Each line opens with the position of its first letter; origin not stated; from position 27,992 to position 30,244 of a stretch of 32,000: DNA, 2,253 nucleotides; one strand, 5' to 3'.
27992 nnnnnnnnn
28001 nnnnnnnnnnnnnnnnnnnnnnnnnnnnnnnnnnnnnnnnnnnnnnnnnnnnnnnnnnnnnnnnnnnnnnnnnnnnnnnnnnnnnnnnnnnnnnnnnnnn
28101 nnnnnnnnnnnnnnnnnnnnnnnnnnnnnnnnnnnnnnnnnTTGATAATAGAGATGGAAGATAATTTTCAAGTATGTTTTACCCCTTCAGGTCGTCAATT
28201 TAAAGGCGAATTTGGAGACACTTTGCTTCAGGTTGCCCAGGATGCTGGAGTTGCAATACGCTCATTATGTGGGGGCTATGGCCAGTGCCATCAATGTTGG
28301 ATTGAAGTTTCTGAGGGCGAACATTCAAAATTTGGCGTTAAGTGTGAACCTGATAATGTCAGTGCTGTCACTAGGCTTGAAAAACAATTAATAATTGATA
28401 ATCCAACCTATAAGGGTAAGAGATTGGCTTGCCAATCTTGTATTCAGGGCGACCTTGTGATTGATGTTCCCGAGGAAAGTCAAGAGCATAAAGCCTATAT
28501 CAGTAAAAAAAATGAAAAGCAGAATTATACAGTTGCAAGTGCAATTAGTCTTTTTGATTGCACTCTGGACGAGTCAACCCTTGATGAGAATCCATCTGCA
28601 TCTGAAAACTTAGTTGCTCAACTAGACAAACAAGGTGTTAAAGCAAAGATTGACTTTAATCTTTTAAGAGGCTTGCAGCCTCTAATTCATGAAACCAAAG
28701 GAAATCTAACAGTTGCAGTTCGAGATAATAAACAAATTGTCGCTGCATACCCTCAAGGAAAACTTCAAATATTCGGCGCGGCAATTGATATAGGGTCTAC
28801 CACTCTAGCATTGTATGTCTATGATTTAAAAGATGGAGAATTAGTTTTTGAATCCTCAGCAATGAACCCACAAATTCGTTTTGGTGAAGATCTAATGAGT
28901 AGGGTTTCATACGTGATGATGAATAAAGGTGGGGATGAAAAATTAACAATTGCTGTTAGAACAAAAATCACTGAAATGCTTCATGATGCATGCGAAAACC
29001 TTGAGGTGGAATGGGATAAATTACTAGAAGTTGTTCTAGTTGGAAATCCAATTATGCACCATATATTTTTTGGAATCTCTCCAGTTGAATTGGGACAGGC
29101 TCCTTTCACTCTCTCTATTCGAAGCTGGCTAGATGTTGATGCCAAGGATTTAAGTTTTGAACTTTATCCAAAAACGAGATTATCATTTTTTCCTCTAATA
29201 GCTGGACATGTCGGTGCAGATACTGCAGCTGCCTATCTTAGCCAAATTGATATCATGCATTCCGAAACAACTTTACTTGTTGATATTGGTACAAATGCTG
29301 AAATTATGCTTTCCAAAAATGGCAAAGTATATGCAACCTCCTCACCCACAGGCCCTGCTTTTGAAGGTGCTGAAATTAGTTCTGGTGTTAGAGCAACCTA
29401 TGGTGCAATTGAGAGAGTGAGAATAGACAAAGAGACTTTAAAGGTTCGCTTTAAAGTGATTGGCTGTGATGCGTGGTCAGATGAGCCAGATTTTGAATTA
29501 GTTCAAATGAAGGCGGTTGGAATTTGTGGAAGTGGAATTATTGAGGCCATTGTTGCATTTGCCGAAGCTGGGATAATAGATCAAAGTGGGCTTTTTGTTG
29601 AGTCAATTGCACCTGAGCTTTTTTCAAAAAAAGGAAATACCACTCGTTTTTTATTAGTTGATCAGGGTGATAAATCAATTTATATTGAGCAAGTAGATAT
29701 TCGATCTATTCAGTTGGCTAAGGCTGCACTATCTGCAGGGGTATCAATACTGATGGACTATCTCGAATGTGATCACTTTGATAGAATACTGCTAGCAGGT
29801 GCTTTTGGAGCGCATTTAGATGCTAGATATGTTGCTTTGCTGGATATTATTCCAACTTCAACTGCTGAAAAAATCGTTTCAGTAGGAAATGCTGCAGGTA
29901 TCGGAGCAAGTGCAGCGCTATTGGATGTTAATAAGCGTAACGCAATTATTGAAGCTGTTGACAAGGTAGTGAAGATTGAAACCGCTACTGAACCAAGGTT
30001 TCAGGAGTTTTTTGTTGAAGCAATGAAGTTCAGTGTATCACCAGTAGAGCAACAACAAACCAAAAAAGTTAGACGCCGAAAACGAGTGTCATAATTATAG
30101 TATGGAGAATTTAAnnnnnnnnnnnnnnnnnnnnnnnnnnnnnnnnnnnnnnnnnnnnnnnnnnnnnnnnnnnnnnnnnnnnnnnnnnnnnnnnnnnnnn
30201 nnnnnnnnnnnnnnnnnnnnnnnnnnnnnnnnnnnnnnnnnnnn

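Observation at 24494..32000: Complete corrinoid-dependent non-Pyl MttB methyltransferase / methyl-THF oxidation operon in an apparently O2-using, AT-rich marine-type genome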

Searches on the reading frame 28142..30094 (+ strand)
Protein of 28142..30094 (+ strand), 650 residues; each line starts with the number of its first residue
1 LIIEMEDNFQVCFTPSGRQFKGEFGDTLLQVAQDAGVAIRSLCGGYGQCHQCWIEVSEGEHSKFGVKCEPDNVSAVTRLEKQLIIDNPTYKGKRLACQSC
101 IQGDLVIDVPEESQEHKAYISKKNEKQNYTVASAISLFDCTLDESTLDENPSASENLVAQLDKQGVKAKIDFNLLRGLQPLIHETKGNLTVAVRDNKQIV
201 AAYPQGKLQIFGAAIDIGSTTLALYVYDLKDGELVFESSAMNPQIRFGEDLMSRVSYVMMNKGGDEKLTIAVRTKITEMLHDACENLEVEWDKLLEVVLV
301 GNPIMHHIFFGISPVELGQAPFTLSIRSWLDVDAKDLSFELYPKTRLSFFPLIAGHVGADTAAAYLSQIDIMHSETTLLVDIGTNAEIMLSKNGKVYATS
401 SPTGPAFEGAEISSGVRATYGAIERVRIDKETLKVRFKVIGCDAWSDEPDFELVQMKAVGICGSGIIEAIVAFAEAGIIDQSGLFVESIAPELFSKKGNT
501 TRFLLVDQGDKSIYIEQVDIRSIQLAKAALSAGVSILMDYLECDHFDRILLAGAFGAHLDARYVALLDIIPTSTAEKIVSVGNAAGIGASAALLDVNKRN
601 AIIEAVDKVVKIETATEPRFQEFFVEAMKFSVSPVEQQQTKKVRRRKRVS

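Call 3: search_protein_families(library=pfam, proteins=[window:28142-30094:+])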
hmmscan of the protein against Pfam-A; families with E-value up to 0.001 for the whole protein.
window:28142-30094:+ (650 aa): 5 families
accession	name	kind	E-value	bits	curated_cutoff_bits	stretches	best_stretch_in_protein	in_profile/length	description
PF14574.11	RACo_C_ter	-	9.1e-77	258.1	27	1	375-636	1-255/261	C-terminal domain of RACo the ASKHA domain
PF17651.6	Raco_middle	-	4.8e-43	147.1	26.8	1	211-366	1-156/163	RACo middle region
PF17650.6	RACo_linker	-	1.2e-11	44.7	26.2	1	125-205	2-82/86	RACo linker region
PF00111.32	Fer2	-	7.3e-07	29.5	21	1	15-100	5-75/77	2Fe-2S iron-sulfur cluster binding domain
PF13510.11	Fer2_4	-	0.00012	22.5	22.8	1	11-59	4-61/82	2Fe-2S iron-sulfur cluster binding domain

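Call 9: search_protein_families(library=ncbifam, proteins=[window:28142-30094:+], max_evalue=0.01)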
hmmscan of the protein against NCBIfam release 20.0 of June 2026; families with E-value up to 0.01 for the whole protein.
window:28142-30094:+ (650 aa): 6 families
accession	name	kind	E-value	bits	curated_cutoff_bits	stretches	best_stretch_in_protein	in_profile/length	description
NF040756.1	corr_regen_AcsV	exception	5.5e-95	319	800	1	11-627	2-620/632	corrinoid activation/regeneration protein AcsV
TIGR04270.1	Rama_corrin_act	subfamily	2.7e-28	98.6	500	1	212-629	2-415/534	methylamine methyltransferase corrinoid protein reductive activase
TIGR01941.1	nqrF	equivalog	2.1e-10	40.1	295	1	18-125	42-136/405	NADH:ubiquinone reductase (Na(+)-transporting) subunit F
TIGR02007.1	fdx_isc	equivalog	2.8e-05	24.2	132.1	1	13-116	11-106/110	ISC system 2Fe-2S type ferredoxin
NF004317.0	PRK05713.1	equivalog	0.00092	18.5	338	1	18-113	9-88/312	iron-sulfur-binding ferredoxin reductase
NF058606.1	GlBtMonoRdsGbcB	equivalog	0.0054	15.7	500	1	3-61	272-329/362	glycine betaine monooxygenase reductase subunit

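Call 40: search_solved_structures(query=window:28142-30094:+, max_evalue=0.001)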
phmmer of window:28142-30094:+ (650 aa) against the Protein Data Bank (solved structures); distinct sequences matched with E-value up to 0.001: 5.
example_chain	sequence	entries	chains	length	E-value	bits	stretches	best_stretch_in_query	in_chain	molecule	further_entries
3zyy_X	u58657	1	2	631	1.5e-70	241.6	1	9-627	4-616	IRON-SULFUR CLUSTER BINDING PROTEIN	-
4c1n_K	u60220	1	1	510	2.8e-63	217.7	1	145-627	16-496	IRON-SULFUR CLUSTER BINDING PROTEIN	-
4c1n_I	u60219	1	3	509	2.8e-63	217.7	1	145-627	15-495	IRON-SULFUR CLUSTER BINDING PROTEIN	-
8a1t_F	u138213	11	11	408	0.00018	23.4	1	25-113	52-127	Na(+)-translocating NADH-quinone reductase subunit F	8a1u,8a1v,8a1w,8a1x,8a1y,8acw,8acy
7xk3_F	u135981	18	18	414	0.00019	23.4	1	25-113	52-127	Na(+)-translocating NADH-quinone reductase subunit F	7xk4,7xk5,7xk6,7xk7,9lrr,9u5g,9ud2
